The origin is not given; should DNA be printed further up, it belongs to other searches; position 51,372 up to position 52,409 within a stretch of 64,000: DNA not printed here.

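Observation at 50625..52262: PseI fused to an N-formyltransferase: predicted 7-formamido pseudaminic acid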

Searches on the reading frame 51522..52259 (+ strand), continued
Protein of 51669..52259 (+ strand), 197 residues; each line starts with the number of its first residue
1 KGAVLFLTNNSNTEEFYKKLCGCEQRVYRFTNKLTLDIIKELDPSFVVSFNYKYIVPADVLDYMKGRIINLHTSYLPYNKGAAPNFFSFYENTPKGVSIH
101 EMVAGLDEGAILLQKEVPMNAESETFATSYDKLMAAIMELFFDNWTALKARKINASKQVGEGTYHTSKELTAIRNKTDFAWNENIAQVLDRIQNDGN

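Call 41: search_protein_families(library=ncbifam, proteins=[P0123, P0124, P0130, P0126, P0173, P0228, P0258, P0200, P0122, P0128], max_evalue=0.000001)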
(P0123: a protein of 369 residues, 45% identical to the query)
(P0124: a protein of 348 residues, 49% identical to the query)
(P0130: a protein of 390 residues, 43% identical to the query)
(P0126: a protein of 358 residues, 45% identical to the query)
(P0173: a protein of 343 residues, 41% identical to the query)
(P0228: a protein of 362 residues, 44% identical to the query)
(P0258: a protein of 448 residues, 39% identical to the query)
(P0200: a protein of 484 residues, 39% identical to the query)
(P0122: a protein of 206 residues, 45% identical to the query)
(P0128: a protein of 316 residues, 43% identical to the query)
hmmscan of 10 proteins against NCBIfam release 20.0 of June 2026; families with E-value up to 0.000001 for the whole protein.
P0123 (369 aa): 6 families
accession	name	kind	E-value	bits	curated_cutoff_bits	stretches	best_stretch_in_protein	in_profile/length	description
NF005998.1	PRK08125.1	equivalog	1.3e-20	73.4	777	1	201-342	64-205/649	bifunctional UDP-4-amino-4-deoxy-L-arabinose formyltransferase/UDP-glucuronic acid oxidase ArnA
NF005755.0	PRK07579.1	equivalog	5.2e-18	65.8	238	1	206-346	60-196/245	dTDP-4-amino-4,6-dideoxyglucose formyltransferase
TIGR00460.1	fmt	equivalog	9.2e-17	61.1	201.5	1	205-310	72-177/315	methionyl-tRNA formyltransferase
NF005414.0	PRK06988.1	equivalog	3e-15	56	316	1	204-316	69-181/311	formyltransferase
TIGR00639.1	PurN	equivalog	1.2e-10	41.3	150.1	1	202-294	69-164/192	phosphoribosylglycinamide formyltransferase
TIGR03585.1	PseH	equivalog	2.4e-09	37.5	93.1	1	12-138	9-136/156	UDP-4-amino-4,6-dideoxy-N-acetyl-beta-L-altrosamine N-acetyltransferase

P0124 (348 aa): 8 families
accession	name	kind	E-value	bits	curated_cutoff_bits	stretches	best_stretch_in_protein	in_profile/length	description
NF005755.0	PRK07579.1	equivalog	2.4e-19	70.1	238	1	199-328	67-194/245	dTDP-4-amino-4,6-dideoxyglucose formyltransferase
NF005998.1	PRK08125.1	equivalog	2.7e-17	62.4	777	1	185-311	63-190/649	bifunctional UDP-4-amino-4-deoxy-L-arabinose formyltransferase/UDP-glucuronic acid oxidase ArnA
NF005414.0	PRK06988.1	equivalog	5.4e-16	58.5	316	1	186-318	66-200/311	formyltransferase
TIGR00460.1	fmt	equivalog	1.5e-15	57.1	201.5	1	190-315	72-198/315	methionyl-tRNA formyltransferase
TIGR03585.1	PseH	equivalog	4.3e-12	46.4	93.1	1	15-137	4-125/156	UDP-4-amino-4,6-dideoxy-N-acetyl-beta-L-altrosamine N-acetyltransferase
TIGR00639.1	PurN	equivalog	1.6e-09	37.6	150.1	1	191-278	73-161/192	phosphoribosylglycinamide formyltransferase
NF004684.0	PRK06027.1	subfamily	9.5e-08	32.1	223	1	190-274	158-243/286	formyltetrahydrofolate deformylase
TIGR00655.1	PurU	equivalog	9.8e-08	31.9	285.95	1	187-275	150-239/280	formyltetrahydrofolate deformylase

P0130 (390 aa): 8 families
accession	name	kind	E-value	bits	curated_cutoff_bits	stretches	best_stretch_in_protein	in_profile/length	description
NF005755.0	PRK07579.1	equivalog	1e-20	74.6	238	1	240-382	69-207/245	dTDP-4-amino-4,6-dideoxyglucose formyltransferase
NF005998.1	PRK08125.1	equivalog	1.9e-16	59.6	777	1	230-362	69-202/649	bifunctional UDP-4-amino-4-deoxy-L-arabinose formyltransferase/UDP-glucuronic acid oxidase ArnA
TIGR00460.1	fmt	equivalog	9.3e-14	51.2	201.5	1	232-351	75-194/315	methionyl-tRNA formyltransferase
NF005414.0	PRK06988.1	equivalog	1e-13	51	316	1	230-361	71-203/311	formyltransferase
TIGR03585.1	PseH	equivalog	2.6e-11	43.8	93.1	1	10-111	3-106/156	UDP-4-amino-4,6-dideoxy-N-acetyl-beta-L-altrosamine N-acetyltransferase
NF004684.0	PRK06027.1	subfamily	2e-07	31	223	1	230-310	159-240/286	formyltetrahydrofolate deformylase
TIGR00639.1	PurN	equivalog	3.3e-07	30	150.1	1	231-331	74-174/192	phosphoribosylglycinamide formyltransferase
TIGR00655.1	PurU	equivalog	5.3e-07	29.5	285.95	1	226-312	150-237/280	formyltetrahydrofolate deformylase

P0126 (358 aa): 8 families
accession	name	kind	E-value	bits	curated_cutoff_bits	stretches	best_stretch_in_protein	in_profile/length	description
NF005755.0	PRK07579.1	equivalog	7.2e-20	71.8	238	1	201-355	61-210/245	dTDP-4-amino-4,6-dideoxyglucose formyltransferase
TIGR00460.1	fmt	equivalog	9.7e-19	67.6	201.5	1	194-323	62-196/315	methionyl-tRNA formyltransferase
NF005998.1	PRK08125.1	equivalog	2.5e-16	59.2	777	1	199-323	68-192/649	bifunctional UDP-4-amino-4-deoxy-L-arabinose formyltransferase/UDP-glucuronic acid oxidase ArnA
NF005414.0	PRK06988.1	equivalog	1.5e-15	57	316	1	198-331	69-203/311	formyltransferase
TIGR03585.1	PseH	equivalog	2.9e-14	53.5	93.1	1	5-138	3-137/156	UDP-4-amino-4,6-dideoxy-N-acetyl-beta-L-altrosamine N-acetyltransferase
TIGR00639.1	PurN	equivalog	5.2e-13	49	150.1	1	183-307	56-180/192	phosphoribosylglycinamide formyltransferase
TIGR00655.1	PurU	equivalog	4.3e-10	39.7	285.95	1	189-283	143-238/280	formyltetrahydrofolate deformylase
NF004684.0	PRK06027.1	subfamily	4.4e-09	36.4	223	1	198-282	157-242/286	formyltetrahydrofolate deformylase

P0173 (343 aa): 8 families
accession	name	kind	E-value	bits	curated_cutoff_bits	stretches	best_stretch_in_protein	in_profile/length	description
NF005755.0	PRK07579.1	equivalog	2.7e-18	66.7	238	1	68-195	86-212/245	dTDP-4-amino-4,6-dideoxyglucose formyltransferase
NF005414.0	PRK06988.1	equivalog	1.6e-17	63.5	316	1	33-158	65-190/311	formyltransferase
NF005998.1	PRK08125.1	equivalog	8.4e-17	60.8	777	1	33-162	63-192/649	bifunctional UDP-4-amino-4-deoxy-L-arabinose formyltransferase/UDP-glucuronic acid oxidase ArnA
TIGR00460.1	fmt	equivalog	2.6e-16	59.6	201.5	1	37-138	71-172/315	methionyl-tRNA formyltransferase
TIGR00639.1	PurN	equivalog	1.9e-11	43.9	150.1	1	38-130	72-164/192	phosphoribosylglycinamide formyltransferase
TIGR00655.1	PurU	equivalog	1e-09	38.4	285.95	1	32-124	147-240/280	formyltetrahydrofolate deformylase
NF004684.0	PRK06027.1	subfamily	9.7e-09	35.3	223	1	34-122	154-243/286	formyltetrahydrofolate deformylase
TIGR03585.1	PseH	equivalog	7.6e-07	29.3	93.1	0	202-332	3-139/156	UDP-4-amino-4,6-dideoxy-N-acetyl-beta-L-altrosamine N-acetyltransferase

P0228 (362 aa): 8 families
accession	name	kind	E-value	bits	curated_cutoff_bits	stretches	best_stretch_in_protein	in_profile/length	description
TIGR03585.1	PseH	equivalog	2.7e-45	154.2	93.1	1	200-355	1-155/156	UDP-4-amino-4,6-dideoxy-N-acetyl-beta-L-altrosamine N-acetyltransferase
NF005998.1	PRK08125.1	equivalog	3.7e-17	62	777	1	32-159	65-192/649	bifunctional UDP-4-amino-4-deoxy-L-arabinose formyltransferase/UDP-glucuronic acid oxidase ArnA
TIGR00460.1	fmt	equivalog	4.6e-17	62.1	201.5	1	37-153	74-190/315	methionyl-tRNA formyltransferase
NF005755.0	PRK07579.1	equivalog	6e-17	62.3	238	1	44-153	67-173/245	dTDP-4-amino-4,6-dideoxyglucose formyltransferase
NF005414.0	PRK06988.1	equivalog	3.4e-15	55.8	316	1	37-157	72-192/311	formyltransferase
TIGR00639.1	PurN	equivalog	3.2e-13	49.6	150.1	1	38-127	75-164/192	phosphoribosylglycinamide formyltransferase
NF011709.0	PRK15130.1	equivalog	1.8e-08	34.4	218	1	213-358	20-165/186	spermidine N1-acetyltransferase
TIGR00655.1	PurU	equivalog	3.9e-07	30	285.95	1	29-122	147-241/280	formyltetrahydrofolate deformylase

P0258 (448 aa): 11 families
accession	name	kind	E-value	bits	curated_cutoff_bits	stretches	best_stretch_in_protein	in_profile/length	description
NF005998.1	PRK08125.1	equivalog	3.1e-19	68.8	777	1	30-166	65-201/649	bifunctional UDP-4-amino-4-deoxy-L-arabinose formyltransferase/UDP-glucuronic acid oxidase ArnA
NF005755.0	PRK07579.1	equivalog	3.4e-17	63.1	238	1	42-167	67-188/245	dTDP-4-amino-4,6-dideoxyglucose formyltransferase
NF003952.0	PRK05450.1-5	subfamily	5.8e-17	61.7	193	1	199-315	3-119/250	3-deoxy-manno-octulosonate cytidylyltransferase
NF005414.0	PRK06988.1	equivalog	5.9e-17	61.6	316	1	33-155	70-192/311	formyltransferase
NF009905.0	PRK13368.1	subfamily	1.2e-16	60.8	255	1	198-312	2-114/243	3-deoxy-manno-octulosonate cytidylyltransferase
TIGR00460.1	fmt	equivalog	6.9e-14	51.7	201.5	1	33-130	72-165/315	methionyl-tRNA formyltransferase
NF003950.0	PRK05450.1-3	subfamily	1.2e-13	51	234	1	201-318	5-123/248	3-deoxy-manno-octulosonate cytidylyltransferase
NF003948.0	PRK05450.1-1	equivalog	3.9e-11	42.6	281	1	201-311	8-119/248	3-deoxy-manno-octulosonate cytidylyltransferase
TIGR00466.1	kdsB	equivalog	4.1e-10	39.5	155.2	1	202-307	6-111/241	3-deoxy-manno-octulosonate cytidylyltransferase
TIGR00639.1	PurN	equivalog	4.8e-08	32.8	150.1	1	34-125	73-164/192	phosphoribosylglycinamide formyltransferase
NF001457.0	PRK00317.1-3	equivalog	9.2e-08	31.8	164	1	214-321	18-122/200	molybdenum cofactor guanylyltransferase MobA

P0200 (484 aa): 6 families
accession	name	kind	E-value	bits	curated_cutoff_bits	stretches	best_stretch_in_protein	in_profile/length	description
NF005414.0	PRK06988.1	equivalog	1.1e-19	70.5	316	1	324-445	72-193/311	formyltransferase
NF005998.1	PRK08125.1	equivalog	2.5e-18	65.8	777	1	323-451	69-197/649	bifunctional UDP-4-amino-4-deoxy-L-arabinose formyltransferase/UDP-glucuronic acid oxidase ArnA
NF005755.0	PRK07579.1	equivalog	5.7e-18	65.6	238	1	322-461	60-194/245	dTDP-4-amino-4,6-dideoxyglucose formyltransferase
TIGR00460.1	fmt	equivalog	1.6e-13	50.5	201.5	1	323-433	73-183/315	methionyl-tRNA formyltransferase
TIGR00639.1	PurN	equivalog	1.6e-09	37.6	150.1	1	324-424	74-174/192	phosphoribosylglycinamide formyltransferase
NF002196.0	PRK01060.1-1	equivalog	2.2e-09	37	333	1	83-238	78-249/297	deoxyribonuclease IV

P0122 (206 aa): 5 families
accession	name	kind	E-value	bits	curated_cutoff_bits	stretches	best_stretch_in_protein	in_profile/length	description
NF005998.1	PRK08125.1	equivalog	4.7e-17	61.6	777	1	35-168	64-198/649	bifunctional UDP-4-amino-4-deoxy-L-arabinose formyltransferase/UDP-glucuronic acid oxidase ArnA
NF005755.0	PRK07579.1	equivalog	9.2e-17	61.7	238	1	14-196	36-211/245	dTDP-4-amino-4,6-dideoxyglucose formyltransferase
TIGR00460.1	fmt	equivalog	8.4e-16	58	201.5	1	39-167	72-201/315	methionyl-tRNA formyltransferase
NF005414.0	PRK06988.1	equivalog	2.9e-15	56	316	1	24-167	52-199/311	formyltransferase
TIGR00639.1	PurN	equivalog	7.5e-09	35.4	150.1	1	39-127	72-161/192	phosphoribosylglycinamide formyltransferase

P0128 (316 aa): 7 families
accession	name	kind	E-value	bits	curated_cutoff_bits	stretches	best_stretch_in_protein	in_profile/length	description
NF005755.0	PRK07579.1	equivalog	7.5e-20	71.8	238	1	171-310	77-212/245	dTDP-4-amino-4,6-dideoxyglucose formyltransferase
NF005998.1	PRK08125.1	equivalog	2.3e-19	69.3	777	1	147-283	63-200/649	bifunctional UDP-4-amino-4-deoxy-L-arabinose formyltransferase/UDP-glucuronic acid oxidase ArnA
TIGR00460.1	fmt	equivalog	5e-18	65.3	201.5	1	117-311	44-228/315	methionyl-tRNA formyltransferase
NF005414.0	PRK06988.1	equivalog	1.2e-14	54.1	316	1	151-282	69-201/311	formyltransferase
TIGR00639.1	PurN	equivalog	2.5e-11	43.5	150.1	1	152-243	72-164/192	phosphoribosylglycinamide formyltransferase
TIGR00655.1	PurU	equivalog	8.5e-09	35.4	285.95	1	134-237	135-239/280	formyltetrahydrofolate deformylase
NF004684.0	PRK06027.1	subfamily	1e-08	35.3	223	1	141-238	147-247/286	formyltetrahydrofolate deformylase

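Call 47: find_related_loci(query=A2, collection=genome_contigs, flank=10000)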
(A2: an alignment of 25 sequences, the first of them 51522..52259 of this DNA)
Query A2 (246 aa) in genome_contigs; peptide patterns used: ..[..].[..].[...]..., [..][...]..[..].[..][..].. (x = any residue, [..] = any of these).
599 stretches matched a pattern (row limit reached: there are more); 582 encode a relative of the query (tblastn E <= 1e-3); the best 80 are kept; 80 distinct loci.
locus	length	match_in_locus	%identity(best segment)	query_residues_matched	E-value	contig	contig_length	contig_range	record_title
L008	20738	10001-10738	83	1-246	9e-143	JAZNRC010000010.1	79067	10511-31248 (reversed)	MAG: Lachnospiraceae bacterium isolate T1900044820_TS20190286.MAGScoT_cleanbin_000012 SGB_2838_k141_57839, whole genome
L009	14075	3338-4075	83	1-246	4e-142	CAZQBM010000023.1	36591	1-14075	MAG TPA_asm: uncultured Lachnospiraceae bacterium isolate SRP350583_co1_108 genome assembly, contig: NODE_1772_length_36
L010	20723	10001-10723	71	1-241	1e-118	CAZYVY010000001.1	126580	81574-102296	MAG TPA_asm: uncultured Lachnospiraceae bacterium isolate SRP315200_co1_397 genome assembly, contig: NODE_35_length_1265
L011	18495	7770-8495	64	1-242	4e-103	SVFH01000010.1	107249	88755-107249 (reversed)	MAG: Lachnospiraceae bacterium isolate SIG327 NODE_4481_length_107249_cov_3.416824, whole genome shotgun sequence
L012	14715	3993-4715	60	3-242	3e-96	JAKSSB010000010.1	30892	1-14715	MAG: Lachnospiraceae bacterium isolate Horse_feces270 MAG270_10, whole genome shotgun sequence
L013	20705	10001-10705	59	3-237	4e-95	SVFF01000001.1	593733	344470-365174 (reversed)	MAG: Lachnospiraceae bacterium isolate SIG325 NODE_13_length_593733_cov_6.638306, whole genome shotgun sequence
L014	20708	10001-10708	58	1-236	2e-93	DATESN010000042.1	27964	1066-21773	MAG TPA_asm: Lachnospiraceae bacterium isolate SMAG_U9102 k141_474068, whole genome shotgun sequence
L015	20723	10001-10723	61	1-241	2e-99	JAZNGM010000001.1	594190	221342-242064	MAG: Lachnospiraceae bacterium isolate T1900044705_TS20190171.MAGScoT_cleanbin_000009 SGB_1807_k141_205289, whole genome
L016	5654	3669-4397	56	3-245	8e-92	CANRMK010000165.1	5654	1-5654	MAG: uncultured Acetatifactor sp. isolate Lapin-030__bin53 genome assembly, contig: Lapin-030__NODE_17603_length_5654_co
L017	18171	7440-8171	54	2-245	2e-91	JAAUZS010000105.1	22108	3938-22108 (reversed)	MAG: Lachnospiraceae bacterium isolate Mgla_MAG_29-bin_8 c_000000030367, whole genome shotgun sequence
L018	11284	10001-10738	55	1-246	5e-91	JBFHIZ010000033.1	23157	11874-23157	MAG: Lachnospiraceae bacterium isolate Mix_sand07.2021.05.G.51 k141_1485459_length_23157_cov_182.0000, whole genome shot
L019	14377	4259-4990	55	3-245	2e-89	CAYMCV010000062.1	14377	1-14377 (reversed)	MAG TPA_asm: uncultured Lachnospiraceae bacterium isolate SRP192927_co3_722 genome assembly, contig: NODE_9842_length_14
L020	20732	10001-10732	55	3-246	2e-89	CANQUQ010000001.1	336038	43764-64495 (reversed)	MAG: uncultured Acetatifactor sp. isolate Lapin-032__bin19 genome assembly, contig: Lapin-032__NODE_8_length_336038_cov_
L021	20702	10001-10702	56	2-235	4e-89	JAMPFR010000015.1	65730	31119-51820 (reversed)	MAG: Acetatifactor muris isolate NALB_7861_3 Scaffold_#15__SCF_015___65730_bp, whole genome shotgun sequence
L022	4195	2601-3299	55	3-235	5e-89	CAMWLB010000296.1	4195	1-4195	MAG TPA_asm: uncultured Lachnospiraceae bacterium isolate SRR14411331_bin.1_metawrap_v1.3_MAG genome assembly, contig: N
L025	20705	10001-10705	57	3-237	2e-87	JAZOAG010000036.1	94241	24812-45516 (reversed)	MAG: Lachnospiraceae bacterium isolate T1900044764_TS20190230.MAGScoT_cleanbin_000012 SGB_2390_k141_1472148, whole genom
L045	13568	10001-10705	51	1-235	2e-83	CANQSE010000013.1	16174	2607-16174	MAG: uncultured Acetatifactor sp. isolate Lapin-021__bin33 genome assembly, contig: Lapin-021__NODE_4097_length_16174_co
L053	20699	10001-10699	53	3-235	1e-82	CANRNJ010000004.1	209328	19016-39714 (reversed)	MAG: uncultured Lachnospiraceae bacterium isolate Lapin-021__bin26 genome assembly, contig: Lapin-021__NODE_32_length_20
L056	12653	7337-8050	46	1-236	8e-74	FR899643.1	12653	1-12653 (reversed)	Clostridium sp. CAG:411 genomic scaffold, scf73, whole genome shotgun sequence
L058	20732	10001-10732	46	1-243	2e-72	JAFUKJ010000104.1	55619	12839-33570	MAG: Lachnospiraceae bacterium isolate RGIG4574 Roe_deer_Rectum-2__c586927, whole genome shotgun sequence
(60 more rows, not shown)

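Call 63: search_protein_families(library=ncbifam, proteins=[L014:6182-7174:+, L015:6203-7195:+, L058:6128-7120:+, L025:505-1485:+, L056:4643-5632:+, L053:18203-19216:-, L045:6622-7563:+, L045:7553-8089:+, L045:8126-9049:+], max_evalue=1e-30)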
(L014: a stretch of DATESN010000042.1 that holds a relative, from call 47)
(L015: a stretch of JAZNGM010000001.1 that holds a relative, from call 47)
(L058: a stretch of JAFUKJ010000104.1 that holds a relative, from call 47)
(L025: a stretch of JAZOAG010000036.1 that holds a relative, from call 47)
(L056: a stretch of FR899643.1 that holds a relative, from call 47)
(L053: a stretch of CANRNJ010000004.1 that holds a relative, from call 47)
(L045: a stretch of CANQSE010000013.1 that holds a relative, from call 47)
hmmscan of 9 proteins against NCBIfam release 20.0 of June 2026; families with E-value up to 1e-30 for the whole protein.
L014:6182-7174:+ (331 aa): 2 families
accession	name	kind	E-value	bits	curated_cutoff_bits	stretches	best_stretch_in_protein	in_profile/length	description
TIGR03589.1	PseB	equivalog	3.2e-164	545.5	407.75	1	1-323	1-323/324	UDP-N-acetylglucosamine 4,6-dehydratase (inverting)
TIGR04130.1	FnlA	equivalog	7.6e-74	248.6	730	1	1-326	1-327/337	UDP-N-acetylglucosamine 4,6-dehydratase/5-epimerase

L015:6203-7195:+ (331 aa): 2 families
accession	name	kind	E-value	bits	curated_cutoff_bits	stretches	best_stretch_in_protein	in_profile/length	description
TIGR03589.1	PseB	equivalog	4e-164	545.2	407.75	1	3-322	2-322/324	UDP-N-acetylglucosamine 4,6-dehydratase (inverting)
TIGR04130.1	FnlA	equivalog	1.9e-75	253.9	730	1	3-326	2-327/337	UDP-N-acetylglucosamine 4,6-dehydratase/5-epimerase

L058:6128-7120:+ (331 aa): 2 families
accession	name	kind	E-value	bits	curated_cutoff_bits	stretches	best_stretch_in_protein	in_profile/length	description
TIGR03589.1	PseB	equivalog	4.5e-161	535.2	407.75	1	1-323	1-323/324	UDP-N-acetylglucosamine 4,6-dehydratase (inverting)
TIGR04130.1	FnlA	equivalog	1.4e-75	254.3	730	1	1-327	1-328/337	UDP-N-acetylglucosamine 4,6-dehydratase/5-epimerase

L025:505-1485:+ (327 aa): 2 families
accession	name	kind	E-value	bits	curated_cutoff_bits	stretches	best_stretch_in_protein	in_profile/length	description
TIGR03589.1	PseB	equivalog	1.8e-163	543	407.75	1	1-323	1-323/324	UDP-N-acetylglucosamine 4,6-dehydratase (inverting)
TIGR04130.1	FnlA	equivalog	4.3e-76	256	730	1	1-325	1-326/337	UDP-N-acetylglucosamine 4,6-dehydratase/5-epimerase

L056:4643-5632:+ (330 aa): 2 families
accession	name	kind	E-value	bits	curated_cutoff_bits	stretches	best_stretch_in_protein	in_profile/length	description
TIGR03589.1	PseB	equivalog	1.9e-160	533.1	407.75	1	1-326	1-323/324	UDP-N-acetylglucosamine 4,6-dehydratase (inverting)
TIGR04130.1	FnlA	equivalog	3.5e-78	262.8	730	1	1-327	1-325/337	UDP-N-acetylglucosamine 4,6-dehydratase/5-epimerase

L053:18203-19216:- (337 aa): 2 families
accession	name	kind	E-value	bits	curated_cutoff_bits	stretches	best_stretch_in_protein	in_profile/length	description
TIGR03589.1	PseB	equivalog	6.2e-160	531.4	407.75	1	7-329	1-323/324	UDP-N-acetylglucosamine 4,6-dehydratase (inverting)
TIGR04130.1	FnlA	equivalog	3e-74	249.9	730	1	7-333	1-328/337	UDP-N-acetylglucosamine 4,6-dehydratase/5-epimerase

L045:6622-7563:+ (314 aa): 1 family
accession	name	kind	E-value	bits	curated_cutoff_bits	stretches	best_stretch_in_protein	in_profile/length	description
TIGR04182.1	glyco_TIGR04182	equivalog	2e-62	211.2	325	1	3-294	1-288/293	S-layer glycoprotein N-glycosyltransferase AglJ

L045:7553-8089:+ (179 aa): 0 families

L045:8126-9049:+ (308 aa): 2 families
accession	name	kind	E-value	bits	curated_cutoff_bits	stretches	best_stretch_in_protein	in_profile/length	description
NF007986.1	PRK10714.1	equivalog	2.5e-59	200.9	529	1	1-306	5-312/316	undecaprenyl-phosphate 4-deoxy-4-formamido-L-arabinose transferase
NF047588.1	GlcsyltransPgfSStrep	equivalog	1.4e-54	185.4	500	1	3-304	2-304/308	glycosyltransferase PgfS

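Call 65: list_cluster_members(proteins=[P0121, P0144, P0175, P0177, P0181, P0235, P0247, P0257, P0228, P0258])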
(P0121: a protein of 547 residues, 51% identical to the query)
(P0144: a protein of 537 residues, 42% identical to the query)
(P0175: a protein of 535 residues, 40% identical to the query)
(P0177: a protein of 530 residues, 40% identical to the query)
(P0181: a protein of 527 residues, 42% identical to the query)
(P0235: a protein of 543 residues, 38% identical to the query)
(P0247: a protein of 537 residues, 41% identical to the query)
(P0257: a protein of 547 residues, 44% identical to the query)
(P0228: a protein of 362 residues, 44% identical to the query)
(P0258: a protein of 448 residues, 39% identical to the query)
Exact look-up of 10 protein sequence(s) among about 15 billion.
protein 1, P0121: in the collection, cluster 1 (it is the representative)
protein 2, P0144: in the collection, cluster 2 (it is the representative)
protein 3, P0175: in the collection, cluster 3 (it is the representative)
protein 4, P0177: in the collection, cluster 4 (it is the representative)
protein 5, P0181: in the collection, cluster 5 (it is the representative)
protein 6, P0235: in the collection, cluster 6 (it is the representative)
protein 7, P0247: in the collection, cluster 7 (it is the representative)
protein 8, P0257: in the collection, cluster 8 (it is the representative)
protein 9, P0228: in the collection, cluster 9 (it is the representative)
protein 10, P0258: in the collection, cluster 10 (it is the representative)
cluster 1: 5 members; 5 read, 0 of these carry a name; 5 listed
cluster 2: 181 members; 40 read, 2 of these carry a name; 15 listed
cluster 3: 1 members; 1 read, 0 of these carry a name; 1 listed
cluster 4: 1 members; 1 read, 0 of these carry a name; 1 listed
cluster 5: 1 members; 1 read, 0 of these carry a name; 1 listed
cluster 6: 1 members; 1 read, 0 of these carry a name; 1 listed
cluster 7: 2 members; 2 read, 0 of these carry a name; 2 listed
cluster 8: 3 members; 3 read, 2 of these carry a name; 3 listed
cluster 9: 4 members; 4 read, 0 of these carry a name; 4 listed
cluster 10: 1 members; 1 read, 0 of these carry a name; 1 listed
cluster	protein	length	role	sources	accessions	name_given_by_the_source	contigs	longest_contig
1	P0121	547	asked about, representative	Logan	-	-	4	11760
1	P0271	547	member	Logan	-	-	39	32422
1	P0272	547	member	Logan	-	-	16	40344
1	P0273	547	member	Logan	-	-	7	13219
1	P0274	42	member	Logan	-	-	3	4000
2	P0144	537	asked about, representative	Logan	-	-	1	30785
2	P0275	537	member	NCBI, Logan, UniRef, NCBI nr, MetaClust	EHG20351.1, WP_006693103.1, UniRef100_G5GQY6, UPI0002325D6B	hypothetical protein HMPREF9334_01667 [Selenomonas infelix ATCC 43532] | Pseudaminic acid biosynthesis-associated protein PseG n=1 Tax=Selenomonas infelix ATCC ... | UDP-2,4-diacetamido-2,4,6-trideoxy-beta-L-altropyranose hydrolase [Selenomonas infelix]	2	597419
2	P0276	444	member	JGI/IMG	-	pseudaminic acid biosynthesis-associated protein pseG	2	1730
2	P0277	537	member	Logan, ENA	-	-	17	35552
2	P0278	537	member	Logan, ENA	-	-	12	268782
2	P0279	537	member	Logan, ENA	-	-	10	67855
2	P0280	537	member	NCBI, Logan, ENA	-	-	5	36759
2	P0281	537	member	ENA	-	-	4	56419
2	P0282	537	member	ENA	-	-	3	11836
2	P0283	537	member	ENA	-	-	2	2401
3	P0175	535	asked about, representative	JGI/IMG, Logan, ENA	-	-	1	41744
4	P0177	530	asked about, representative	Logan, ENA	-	-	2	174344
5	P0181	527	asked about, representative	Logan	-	-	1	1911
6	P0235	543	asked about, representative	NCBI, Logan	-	-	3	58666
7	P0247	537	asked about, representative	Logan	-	-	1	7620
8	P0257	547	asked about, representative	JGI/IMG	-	UDP-2,4-diacetamido-2,4,6-trideoxy-beta-L-altropyranose hydrolase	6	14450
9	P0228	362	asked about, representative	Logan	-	-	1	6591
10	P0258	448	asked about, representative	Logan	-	-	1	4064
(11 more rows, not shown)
